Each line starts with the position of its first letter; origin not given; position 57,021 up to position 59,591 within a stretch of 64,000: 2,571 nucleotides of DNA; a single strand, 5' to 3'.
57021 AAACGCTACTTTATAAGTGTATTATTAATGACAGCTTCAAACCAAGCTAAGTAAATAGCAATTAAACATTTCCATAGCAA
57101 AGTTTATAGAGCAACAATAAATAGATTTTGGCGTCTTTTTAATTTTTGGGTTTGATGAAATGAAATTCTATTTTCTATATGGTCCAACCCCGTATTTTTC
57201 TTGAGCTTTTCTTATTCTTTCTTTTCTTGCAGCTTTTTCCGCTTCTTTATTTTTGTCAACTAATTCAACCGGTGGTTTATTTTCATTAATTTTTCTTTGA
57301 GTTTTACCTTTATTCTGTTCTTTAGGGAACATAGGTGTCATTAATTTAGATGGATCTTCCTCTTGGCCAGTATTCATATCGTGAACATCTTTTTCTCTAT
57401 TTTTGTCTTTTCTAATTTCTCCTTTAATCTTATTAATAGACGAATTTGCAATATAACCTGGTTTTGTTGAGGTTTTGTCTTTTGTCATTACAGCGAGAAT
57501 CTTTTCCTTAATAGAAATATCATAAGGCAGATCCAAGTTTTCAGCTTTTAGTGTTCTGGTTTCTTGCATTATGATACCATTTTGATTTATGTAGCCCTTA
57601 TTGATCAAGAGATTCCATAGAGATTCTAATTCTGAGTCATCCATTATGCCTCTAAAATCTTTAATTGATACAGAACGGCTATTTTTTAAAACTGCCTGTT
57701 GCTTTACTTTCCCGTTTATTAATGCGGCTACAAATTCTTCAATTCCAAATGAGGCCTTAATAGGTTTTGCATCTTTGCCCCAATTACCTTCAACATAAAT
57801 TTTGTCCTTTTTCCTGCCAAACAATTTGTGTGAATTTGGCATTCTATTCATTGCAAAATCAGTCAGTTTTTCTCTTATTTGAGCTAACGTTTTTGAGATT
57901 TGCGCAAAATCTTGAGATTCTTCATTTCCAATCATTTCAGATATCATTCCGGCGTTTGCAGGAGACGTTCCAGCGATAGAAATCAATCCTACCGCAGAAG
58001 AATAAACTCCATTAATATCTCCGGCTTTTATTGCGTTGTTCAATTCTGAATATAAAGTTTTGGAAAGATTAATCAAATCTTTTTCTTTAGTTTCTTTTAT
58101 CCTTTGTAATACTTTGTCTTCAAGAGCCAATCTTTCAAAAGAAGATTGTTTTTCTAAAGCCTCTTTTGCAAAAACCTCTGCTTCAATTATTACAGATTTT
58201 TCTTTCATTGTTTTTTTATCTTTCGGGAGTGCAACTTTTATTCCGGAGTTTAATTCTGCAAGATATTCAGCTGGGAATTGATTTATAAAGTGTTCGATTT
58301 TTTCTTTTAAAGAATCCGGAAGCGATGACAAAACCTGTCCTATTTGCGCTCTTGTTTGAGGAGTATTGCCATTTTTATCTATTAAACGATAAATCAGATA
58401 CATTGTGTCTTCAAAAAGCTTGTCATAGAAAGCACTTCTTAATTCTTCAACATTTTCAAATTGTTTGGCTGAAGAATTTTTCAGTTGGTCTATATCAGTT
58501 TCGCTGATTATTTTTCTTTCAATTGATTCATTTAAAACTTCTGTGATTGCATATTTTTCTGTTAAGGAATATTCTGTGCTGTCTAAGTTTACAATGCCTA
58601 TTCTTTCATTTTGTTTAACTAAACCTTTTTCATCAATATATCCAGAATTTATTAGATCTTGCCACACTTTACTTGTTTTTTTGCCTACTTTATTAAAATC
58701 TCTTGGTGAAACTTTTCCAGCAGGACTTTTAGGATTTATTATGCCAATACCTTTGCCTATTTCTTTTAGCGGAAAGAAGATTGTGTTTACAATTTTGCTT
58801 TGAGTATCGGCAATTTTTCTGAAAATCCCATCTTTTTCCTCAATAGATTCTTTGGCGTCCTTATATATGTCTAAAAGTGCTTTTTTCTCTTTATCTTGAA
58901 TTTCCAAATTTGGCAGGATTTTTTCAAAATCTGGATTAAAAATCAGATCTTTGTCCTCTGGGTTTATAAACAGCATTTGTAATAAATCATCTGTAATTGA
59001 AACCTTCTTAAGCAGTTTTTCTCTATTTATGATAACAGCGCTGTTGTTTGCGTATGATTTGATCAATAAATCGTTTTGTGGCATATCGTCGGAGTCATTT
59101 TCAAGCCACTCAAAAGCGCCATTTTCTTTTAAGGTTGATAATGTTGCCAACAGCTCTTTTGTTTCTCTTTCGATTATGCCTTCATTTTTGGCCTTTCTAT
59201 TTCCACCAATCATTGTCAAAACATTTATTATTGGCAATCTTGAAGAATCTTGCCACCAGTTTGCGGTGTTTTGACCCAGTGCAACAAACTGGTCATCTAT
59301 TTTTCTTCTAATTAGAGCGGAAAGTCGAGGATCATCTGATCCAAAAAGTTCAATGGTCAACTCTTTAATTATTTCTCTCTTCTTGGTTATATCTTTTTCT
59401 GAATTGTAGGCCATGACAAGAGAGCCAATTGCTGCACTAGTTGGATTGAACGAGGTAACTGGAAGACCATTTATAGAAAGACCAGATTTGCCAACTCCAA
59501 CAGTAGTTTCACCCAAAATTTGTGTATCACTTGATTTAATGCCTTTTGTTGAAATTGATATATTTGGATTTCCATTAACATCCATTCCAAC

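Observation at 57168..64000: Giant TPR-solenoid, beta-barrel-like and repeat-module protein with a Lys-rich tail, probably larger than the window shows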

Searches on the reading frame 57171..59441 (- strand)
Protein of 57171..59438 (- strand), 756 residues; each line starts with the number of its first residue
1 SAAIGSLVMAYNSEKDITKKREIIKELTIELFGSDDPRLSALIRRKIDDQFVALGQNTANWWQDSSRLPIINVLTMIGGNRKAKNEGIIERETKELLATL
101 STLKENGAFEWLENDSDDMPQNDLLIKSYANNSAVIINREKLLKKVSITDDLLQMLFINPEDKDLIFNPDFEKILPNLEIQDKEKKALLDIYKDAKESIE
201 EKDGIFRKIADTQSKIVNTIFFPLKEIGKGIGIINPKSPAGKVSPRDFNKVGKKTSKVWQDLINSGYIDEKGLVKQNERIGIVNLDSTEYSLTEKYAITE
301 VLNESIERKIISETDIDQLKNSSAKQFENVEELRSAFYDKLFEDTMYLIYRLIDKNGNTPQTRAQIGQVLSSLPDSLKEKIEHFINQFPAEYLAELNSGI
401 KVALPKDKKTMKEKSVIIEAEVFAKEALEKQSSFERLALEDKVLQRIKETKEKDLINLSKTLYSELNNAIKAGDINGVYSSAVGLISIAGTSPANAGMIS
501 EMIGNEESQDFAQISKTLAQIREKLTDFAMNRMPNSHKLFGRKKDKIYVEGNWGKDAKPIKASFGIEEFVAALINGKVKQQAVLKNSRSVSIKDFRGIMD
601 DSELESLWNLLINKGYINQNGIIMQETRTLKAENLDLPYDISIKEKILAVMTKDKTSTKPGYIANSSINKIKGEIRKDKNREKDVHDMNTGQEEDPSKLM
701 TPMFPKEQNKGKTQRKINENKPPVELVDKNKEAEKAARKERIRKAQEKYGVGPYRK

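Call 39: search_solved_structures(query=window:57171-59438:-, max_evalue=10)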
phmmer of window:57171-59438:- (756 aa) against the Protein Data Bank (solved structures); distinct sequences matched with E-value up to 10: 4.
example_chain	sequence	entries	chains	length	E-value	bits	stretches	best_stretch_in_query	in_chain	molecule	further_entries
3s27_A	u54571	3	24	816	0.41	12.6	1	58-124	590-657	Sucrose synthase 1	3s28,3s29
11bq_H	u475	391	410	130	0.45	12.4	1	67-137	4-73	Small ribosomal subunit protein uS8 | 30S ribosomal protein S8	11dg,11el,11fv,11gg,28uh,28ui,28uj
10fz_H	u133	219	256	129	0.5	12.3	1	68-137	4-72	Small ribosomal subunit protein uS8 | 30S ribosomal protein S8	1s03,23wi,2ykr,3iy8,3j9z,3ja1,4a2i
4v4v_AH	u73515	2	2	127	0.68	11.9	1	69-137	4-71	30S ribosomal subunit protein S8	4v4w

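Call 74: predict_structure(alignment_id=A4)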
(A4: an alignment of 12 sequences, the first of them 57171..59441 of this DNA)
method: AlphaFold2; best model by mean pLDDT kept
length: 757 residues; sequences in the alignment: 12
mean_pLDDT: 73.0   pTM: 0.60
mean pLDDT of the five models: 73.0, 72.0, 70.6, 70.1, 69.5
residues with pLDDT >= 90: 144; 70-90: 377; 50-70: 87; < 50: 149
segments of 3 or more residues with pLDDT < 50: 1-7, 61-80, 201-236, 655-732, 753-757
pLDDT, mean of each block of 10 residues (from residue 1): 46 66 78 82 87 72 37 36 75 85 86 78 75 70 80 80 74 84 85 68 44 39 43 51 85 83 92 86 87 89 87 71 69 88 94 86 91 91 90 84 72 73 91 82 91 89 95 93 94 91 83 91 91 72 73 71 88 89 75 73 82 82 71 86 85 51 35 39 35 34 29 29 36 65 69 45
secondary structure, 60 per line:
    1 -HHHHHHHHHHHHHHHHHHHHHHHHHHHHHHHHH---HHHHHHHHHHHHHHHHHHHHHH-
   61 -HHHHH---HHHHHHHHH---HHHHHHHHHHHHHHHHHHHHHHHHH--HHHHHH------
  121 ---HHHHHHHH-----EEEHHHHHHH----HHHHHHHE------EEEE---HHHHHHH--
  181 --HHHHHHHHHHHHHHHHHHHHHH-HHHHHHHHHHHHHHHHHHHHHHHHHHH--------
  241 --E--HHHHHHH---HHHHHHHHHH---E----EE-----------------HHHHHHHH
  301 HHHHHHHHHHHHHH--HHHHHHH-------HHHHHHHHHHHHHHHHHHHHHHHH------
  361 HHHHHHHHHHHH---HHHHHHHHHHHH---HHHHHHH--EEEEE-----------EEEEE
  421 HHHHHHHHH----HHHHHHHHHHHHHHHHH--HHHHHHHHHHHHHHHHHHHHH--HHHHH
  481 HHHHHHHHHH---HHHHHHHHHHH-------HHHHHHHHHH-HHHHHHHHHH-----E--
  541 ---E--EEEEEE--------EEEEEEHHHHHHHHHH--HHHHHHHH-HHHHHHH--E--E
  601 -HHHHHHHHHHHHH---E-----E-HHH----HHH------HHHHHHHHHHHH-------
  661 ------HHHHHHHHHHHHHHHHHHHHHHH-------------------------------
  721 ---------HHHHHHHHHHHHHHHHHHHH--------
elements in order (helices of 4 or more, strands of 3 or more residues): H2-34 H38-59 H62-66 H70-78 H82-106 H109-114 H124-131 E137-139 H140-146 H151-157 E165-168 H172-178 H183-204 H206-232 H246-252 H256-265 H293-314 H317-323 H331-354 H361-372 H376-387 H391-397 E400-404 E416-420 H421-429 H434-450 H453-473 H476-490 H494-504 H512-521 H523-532 E547-552 E561-566 H567-576 H579-586 H588-594 H602-614 H642-653 H667-689 H730-749

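Call 82: fold_search(model_id=the predicted structure, library=pdb)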
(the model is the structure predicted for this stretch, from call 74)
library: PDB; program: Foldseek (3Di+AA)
matches with E <= 10: 86; with E <= 0.001: 0
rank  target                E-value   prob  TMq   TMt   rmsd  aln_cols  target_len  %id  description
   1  5t9m_B                1.7e-01  0.06  0.08  0.04  30.9       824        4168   10  Structure of rabbit RyR1 (Ca2+-only dataset, class 1) (released 2016-10-12)
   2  6q6h_N                3.6e-01  0.09  0.10  0.11  28.5       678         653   10  Cryo-EM structure of the APC/C-Cdc20-Cdk2-cyclinA2-Cks2 complex, the D2 box class (released 2019-09-11)
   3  9dgq_n                4.3e-01  0.04  0.07  0.03  54.2       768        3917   11  Structure of dynein-1 on microtubules (released 2025-09-10)
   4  9duo_C                4.8e-01  0.11  0.12  0.16  26.7       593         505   10  Human PELP1-WDR18 complex (released 2025-04-30)
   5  7nac_I                5.1e-01  0.06  0.09  0.11  27.9       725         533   10  State E2 nucleolar 60S ribosomal biogenesis intermediate - Composite model (released 2022-11-09)
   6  4hm9                  5.3e-01  0.09  0.11  0.15  27.8       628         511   12  Crystal structure of full-length human catenin-beta-like 1 (released 2013-07-31)
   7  8qyz_C                5.3e-01  0.07  0.10  0.08  28.7       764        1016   11  Crystal structure of hiNES2 in complex with Xpo1 and RanGTP (released 2024-11-06)
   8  2xwu_B                5.5e-01  0.08  0.11  0.10  29.2       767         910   10  CRYSTAL STRUCTURE OF IMPORTIN 13 - UBC9 COMPLEX (released 2010-12-29)
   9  9dgq_m                5.8e-01  0.03  0.07  0.03  54.6       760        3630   11  Structure of dynein-1 on microtubules (released 2025-09-10)
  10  7dqk_A                6.6e-01  0.06  0.07  0.10  29.4       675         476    8  A nicotine MATE transporter, Nicotiana tabacum MATE2 (NtMATE2) (released 2021-06-09)
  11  7z8f_m                7.2e-01  0.03  0.07  0.02  54.2       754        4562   10  Composite structure of dynein-dynactin-BICDR on microtubules (released 2022-07-27)
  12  8x4a_A                7.5e-01  0.03  0.08  0.04  30.1       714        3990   12  Cryo-EM structure of Ryanodine receptor 1 (TM helix S0,100 nM Ca2+, closed state) (released 2025-03-05)
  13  7r5k_P0               7.8e-01  0.06  0.10  0.11  28.0       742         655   10  Human nuclear pore complex (constricted) (released 2022-06-22)
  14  5hdt_B                8.9e-01  0.06  0.12  0.09  27.0       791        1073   12  Human cohesin regulator Pds5B bound to a Wapl peptide (released 2016-03-09)
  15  8pkp_N                1.0e+00  0.03  0.09  0.10  33.2       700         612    9  Cryo-EM structure of the apo Anaphase-promoting complex/cyclosome (APC/C) at 3.2 Angstrom resolution (released 2023-07-19)
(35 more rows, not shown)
